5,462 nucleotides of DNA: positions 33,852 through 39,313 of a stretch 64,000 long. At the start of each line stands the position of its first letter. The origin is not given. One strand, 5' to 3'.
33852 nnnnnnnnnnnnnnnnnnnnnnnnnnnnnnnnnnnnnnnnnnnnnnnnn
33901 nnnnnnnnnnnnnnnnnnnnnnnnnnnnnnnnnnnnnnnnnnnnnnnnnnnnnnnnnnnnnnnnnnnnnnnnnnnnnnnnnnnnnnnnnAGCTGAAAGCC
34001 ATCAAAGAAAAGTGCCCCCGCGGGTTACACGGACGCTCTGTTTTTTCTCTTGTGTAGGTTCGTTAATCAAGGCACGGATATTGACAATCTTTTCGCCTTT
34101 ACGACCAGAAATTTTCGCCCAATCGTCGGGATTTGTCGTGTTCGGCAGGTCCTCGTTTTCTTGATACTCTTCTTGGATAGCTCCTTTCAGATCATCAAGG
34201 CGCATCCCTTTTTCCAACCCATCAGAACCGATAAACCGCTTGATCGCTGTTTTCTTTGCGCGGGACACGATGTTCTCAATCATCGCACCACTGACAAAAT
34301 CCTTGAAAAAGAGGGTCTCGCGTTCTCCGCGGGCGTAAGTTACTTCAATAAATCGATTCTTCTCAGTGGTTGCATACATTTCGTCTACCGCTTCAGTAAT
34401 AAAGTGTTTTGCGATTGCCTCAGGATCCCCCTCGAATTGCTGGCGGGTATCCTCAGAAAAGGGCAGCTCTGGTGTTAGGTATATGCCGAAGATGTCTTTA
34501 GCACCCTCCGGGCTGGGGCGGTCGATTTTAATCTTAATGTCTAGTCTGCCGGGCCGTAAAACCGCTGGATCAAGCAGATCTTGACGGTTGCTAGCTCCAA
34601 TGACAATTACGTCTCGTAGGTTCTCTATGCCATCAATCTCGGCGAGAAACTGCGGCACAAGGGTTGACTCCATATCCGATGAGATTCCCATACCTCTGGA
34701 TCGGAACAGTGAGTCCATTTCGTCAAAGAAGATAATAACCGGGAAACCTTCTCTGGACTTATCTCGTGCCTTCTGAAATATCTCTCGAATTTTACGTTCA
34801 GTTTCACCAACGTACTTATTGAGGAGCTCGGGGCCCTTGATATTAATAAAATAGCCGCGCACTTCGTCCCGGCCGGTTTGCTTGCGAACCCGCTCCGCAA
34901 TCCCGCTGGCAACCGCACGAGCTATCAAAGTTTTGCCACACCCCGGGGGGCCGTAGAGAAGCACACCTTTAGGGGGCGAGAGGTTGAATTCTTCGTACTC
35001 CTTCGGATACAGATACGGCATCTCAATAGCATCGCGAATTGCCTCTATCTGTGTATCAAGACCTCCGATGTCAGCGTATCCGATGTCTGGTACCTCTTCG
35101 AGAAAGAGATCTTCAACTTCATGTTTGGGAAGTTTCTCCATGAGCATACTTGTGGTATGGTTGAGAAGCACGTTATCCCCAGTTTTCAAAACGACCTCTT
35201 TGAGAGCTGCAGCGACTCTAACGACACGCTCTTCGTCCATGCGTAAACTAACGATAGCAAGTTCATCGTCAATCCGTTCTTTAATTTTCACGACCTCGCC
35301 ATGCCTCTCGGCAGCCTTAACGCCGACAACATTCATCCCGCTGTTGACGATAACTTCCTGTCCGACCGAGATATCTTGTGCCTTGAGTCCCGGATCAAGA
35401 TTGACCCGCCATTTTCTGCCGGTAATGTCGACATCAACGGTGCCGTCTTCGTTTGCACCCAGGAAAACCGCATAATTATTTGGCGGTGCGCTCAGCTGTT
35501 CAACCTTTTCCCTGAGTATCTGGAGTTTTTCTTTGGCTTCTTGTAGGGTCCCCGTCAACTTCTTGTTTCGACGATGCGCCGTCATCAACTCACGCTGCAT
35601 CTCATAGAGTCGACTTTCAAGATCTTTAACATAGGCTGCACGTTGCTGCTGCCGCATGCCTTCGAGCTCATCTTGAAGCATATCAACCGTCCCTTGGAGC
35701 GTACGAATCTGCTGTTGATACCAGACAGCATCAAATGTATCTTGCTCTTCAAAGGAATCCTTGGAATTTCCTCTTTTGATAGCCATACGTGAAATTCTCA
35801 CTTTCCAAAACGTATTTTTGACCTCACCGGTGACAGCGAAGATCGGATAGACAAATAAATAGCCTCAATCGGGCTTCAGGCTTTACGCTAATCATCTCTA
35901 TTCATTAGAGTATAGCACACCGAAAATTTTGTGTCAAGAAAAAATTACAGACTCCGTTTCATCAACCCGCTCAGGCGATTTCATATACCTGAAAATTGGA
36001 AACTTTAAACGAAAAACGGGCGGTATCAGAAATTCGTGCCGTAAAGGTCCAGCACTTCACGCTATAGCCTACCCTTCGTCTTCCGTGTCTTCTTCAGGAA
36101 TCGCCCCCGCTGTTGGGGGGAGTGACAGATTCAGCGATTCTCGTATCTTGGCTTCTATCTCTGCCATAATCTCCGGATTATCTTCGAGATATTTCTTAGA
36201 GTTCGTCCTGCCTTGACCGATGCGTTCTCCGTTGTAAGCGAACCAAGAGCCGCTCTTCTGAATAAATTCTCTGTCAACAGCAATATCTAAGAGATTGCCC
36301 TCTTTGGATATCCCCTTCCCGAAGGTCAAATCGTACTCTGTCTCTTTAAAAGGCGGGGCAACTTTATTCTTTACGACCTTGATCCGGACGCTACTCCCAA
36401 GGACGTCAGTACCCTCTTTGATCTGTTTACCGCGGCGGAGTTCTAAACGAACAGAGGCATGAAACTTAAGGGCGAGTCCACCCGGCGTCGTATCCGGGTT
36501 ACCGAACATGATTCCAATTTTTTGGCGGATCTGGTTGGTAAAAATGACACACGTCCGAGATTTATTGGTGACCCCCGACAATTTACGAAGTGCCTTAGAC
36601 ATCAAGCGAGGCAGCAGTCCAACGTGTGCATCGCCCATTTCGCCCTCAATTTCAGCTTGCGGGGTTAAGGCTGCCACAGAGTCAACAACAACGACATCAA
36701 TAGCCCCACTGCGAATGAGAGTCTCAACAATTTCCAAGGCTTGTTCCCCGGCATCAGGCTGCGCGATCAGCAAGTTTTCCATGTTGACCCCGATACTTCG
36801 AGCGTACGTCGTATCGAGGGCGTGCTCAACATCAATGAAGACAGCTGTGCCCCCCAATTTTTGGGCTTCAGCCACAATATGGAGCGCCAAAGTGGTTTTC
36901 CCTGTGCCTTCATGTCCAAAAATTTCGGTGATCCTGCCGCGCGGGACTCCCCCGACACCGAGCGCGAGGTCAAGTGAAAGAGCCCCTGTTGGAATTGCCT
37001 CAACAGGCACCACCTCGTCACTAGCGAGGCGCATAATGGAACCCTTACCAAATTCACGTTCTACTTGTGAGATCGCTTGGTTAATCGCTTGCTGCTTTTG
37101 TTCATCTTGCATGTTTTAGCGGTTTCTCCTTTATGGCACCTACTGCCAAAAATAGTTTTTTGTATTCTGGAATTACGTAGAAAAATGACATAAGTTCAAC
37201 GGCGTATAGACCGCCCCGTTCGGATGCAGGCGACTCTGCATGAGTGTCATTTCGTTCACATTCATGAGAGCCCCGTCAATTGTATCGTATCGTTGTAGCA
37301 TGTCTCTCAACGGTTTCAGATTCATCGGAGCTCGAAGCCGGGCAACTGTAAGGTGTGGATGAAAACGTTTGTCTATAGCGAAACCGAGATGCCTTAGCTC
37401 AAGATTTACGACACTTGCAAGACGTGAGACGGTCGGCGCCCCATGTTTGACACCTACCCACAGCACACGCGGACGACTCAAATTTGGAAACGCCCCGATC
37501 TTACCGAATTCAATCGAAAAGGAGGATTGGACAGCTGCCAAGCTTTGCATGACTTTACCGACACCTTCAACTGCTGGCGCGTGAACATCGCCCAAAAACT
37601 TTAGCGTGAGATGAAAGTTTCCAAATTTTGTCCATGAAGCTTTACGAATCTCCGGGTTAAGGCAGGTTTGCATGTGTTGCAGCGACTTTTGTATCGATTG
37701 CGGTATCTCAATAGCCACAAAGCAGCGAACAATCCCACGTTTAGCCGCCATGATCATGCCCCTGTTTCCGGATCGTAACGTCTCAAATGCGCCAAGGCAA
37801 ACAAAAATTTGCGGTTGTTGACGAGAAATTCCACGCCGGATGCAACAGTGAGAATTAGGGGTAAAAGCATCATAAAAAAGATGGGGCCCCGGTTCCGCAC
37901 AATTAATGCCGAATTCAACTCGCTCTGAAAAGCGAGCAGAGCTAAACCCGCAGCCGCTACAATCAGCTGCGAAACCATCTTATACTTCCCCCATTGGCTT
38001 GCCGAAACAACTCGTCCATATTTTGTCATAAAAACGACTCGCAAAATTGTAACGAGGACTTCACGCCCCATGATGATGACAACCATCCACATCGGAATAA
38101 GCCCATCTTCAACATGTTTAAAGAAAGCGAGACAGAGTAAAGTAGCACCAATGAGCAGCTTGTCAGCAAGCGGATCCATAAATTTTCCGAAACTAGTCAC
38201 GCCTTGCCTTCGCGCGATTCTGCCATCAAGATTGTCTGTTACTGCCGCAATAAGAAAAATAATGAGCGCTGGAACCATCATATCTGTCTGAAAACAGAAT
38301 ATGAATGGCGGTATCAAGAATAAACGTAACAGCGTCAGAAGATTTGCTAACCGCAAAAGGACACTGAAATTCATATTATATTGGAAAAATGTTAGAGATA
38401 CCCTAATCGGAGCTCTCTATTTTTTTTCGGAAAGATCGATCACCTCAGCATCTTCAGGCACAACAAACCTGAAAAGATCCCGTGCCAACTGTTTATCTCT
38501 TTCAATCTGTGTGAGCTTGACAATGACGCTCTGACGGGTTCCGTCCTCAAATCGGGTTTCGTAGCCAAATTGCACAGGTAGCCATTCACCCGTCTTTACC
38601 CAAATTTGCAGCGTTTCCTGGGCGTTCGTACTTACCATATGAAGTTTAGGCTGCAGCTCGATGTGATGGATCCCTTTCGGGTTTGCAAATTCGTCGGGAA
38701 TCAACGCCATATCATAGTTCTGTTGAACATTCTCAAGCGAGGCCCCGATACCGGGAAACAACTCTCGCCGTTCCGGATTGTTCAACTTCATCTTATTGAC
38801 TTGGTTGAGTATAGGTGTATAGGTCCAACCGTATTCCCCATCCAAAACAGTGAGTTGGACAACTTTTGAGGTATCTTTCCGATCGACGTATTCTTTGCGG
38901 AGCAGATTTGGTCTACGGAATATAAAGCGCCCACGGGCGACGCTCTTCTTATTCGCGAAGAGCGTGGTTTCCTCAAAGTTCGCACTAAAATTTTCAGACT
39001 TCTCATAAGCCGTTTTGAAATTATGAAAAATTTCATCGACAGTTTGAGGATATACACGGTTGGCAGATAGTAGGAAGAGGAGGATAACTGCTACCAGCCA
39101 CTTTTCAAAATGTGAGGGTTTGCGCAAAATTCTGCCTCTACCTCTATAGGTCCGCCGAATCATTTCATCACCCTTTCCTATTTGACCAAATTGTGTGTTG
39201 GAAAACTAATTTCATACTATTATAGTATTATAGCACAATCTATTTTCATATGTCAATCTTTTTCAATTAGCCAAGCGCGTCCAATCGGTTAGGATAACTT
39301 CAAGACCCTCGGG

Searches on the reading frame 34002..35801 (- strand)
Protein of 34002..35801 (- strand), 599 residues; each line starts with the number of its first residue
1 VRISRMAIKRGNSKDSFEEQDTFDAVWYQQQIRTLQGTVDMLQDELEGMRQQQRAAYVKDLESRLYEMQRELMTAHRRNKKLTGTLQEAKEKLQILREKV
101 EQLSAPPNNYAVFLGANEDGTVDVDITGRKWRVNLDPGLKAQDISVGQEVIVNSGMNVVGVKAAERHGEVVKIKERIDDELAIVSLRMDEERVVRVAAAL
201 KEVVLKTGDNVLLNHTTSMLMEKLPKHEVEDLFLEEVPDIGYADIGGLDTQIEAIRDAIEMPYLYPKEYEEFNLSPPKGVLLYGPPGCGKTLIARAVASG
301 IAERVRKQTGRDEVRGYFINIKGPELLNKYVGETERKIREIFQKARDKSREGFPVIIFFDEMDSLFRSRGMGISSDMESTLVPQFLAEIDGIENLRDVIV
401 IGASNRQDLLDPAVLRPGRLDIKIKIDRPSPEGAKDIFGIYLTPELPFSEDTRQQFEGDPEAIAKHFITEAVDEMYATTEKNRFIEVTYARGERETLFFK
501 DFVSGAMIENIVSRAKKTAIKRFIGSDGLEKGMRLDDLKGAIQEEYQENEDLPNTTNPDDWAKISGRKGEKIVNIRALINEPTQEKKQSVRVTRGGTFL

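Call 35: search_protein_families(library=pfam, proteins=[window:34002-35801:-], max_evalue=0.00001)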
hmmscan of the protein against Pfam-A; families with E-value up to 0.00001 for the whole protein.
window:34002-35801:- (599 aa): 4 families
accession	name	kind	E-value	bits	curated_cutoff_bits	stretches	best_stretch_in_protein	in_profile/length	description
PF00004.35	AAA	-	1.5e-37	129.4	21.2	1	280-427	1-130/131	ATPase family associated with various cellular activities (AAA)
PF17758.7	Prot_ATP_ID_OB_N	-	6.6e-18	64.6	23.4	1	110-169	2-62/62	Proteasomal ATPase OB N-terminal domain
PF16450.11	Prot_ATP_ID_OB_C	-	1.1e-15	57.6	23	1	170-225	1-56/56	Proteasomal ATPase OB C-terminal domain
PF13191.12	AAA_16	-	4.2e-06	27.8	32.6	0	277-347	24-84/167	AAA ATPase domain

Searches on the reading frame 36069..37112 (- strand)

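Call 36: search_protein_families(library=pfam, proteins=[window:36069-37112:-], max_evalue=0.00001)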
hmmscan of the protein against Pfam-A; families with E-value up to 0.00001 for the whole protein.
window:36069-37112:- (347 aa): 5 families
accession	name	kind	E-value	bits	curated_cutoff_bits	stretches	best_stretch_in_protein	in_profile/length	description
PF00154.27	RecA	-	5.5e-126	419.8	27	1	8-269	1-262/262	recA bacterial DNA recombination protein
PF21096.2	RecA_C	-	8.5e-27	93.5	27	1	272-327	1-56/57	RecA C-terminal domain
PF08423.17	Rad51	-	1.9e-12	47.4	22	1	39-232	7-216/244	Rad51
PF06745.19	ATPase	-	8.1e-10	38.9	26.6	1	40-114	1-77/231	KaiC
PF13479.12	AAA_24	-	5.3e-06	26.8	27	0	64-152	7-79/195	AAA domain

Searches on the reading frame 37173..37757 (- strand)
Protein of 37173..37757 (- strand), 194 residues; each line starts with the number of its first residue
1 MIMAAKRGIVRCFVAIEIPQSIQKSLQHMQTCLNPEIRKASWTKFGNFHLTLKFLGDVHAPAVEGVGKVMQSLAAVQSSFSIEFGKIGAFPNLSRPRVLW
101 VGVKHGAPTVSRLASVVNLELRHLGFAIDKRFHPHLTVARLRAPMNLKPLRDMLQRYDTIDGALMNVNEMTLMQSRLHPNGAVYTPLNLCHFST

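Call 36: search_protein_families(library=pfam, proteins=[window:37173-37757:-], max_evalue=0.00001)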
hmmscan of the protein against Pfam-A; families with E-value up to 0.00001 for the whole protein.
window:37173-37757:- (194 aa): 3 families
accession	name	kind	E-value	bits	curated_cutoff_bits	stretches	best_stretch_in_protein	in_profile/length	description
PF02834.22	LigT_PEase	-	4.3e-24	85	23.3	2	16-100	1-87/87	LigT like Phosphoesterase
PF13563.12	2_5_RNA_ligase2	-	3.3e-12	47.1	27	1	48-175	26-148/152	2'-5' RNA ligase superfamily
PF10469.15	AKAP7_NLS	-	1.8e-06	28.4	24.4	1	13-184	4-200/208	AKAP7 2'5' RNA ligase-like domain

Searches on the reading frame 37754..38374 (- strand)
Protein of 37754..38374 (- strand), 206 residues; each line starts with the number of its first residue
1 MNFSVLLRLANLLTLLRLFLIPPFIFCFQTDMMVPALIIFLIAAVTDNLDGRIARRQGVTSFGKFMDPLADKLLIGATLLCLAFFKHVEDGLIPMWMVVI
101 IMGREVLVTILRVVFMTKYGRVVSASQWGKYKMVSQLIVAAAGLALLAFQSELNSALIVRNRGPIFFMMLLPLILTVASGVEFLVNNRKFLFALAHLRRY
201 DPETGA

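Call 36: search_protein_families(library=pfam, proteins=[window:37754-38374:-], max_evalue=0.00001)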
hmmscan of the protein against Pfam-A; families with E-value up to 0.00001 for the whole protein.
window:37754-38374:- (206 aa): 1 family
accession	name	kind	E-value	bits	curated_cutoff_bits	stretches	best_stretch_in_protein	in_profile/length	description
PF01066.26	CDP-OH_P_transf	-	1e-35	123.8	22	1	9-153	3-138/152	CDP-alcohol phosphatidyltransferase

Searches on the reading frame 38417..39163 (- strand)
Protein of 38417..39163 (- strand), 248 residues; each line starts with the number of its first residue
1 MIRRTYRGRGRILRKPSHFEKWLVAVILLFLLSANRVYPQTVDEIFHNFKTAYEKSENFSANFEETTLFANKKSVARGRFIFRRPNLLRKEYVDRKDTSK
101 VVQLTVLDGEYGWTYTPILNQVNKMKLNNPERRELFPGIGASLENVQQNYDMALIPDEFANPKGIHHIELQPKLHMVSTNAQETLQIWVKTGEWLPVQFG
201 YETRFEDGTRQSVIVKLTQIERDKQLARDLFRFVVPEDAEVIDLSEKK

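Call 36: search_protein_families(library=pfam, proteins=[window:38417-39163:-], max_evalue=0.00001)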
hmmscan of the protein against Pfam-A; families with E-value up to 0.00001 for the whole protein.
window:38417-39163:- (248 aa): 2 families
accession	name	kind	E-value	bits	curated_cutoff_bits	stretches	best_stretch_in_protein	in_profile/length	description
PF03548.22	LolA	-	1.1e-10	42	23.6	1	55-233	2-164/165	Outer membrane lipoprotein carrier protein LolA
PF09865.15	DUF2092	-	1.6e-06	28.1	21.2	0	165-244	132-211/212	Predicted periplasmic protein (DUF2092)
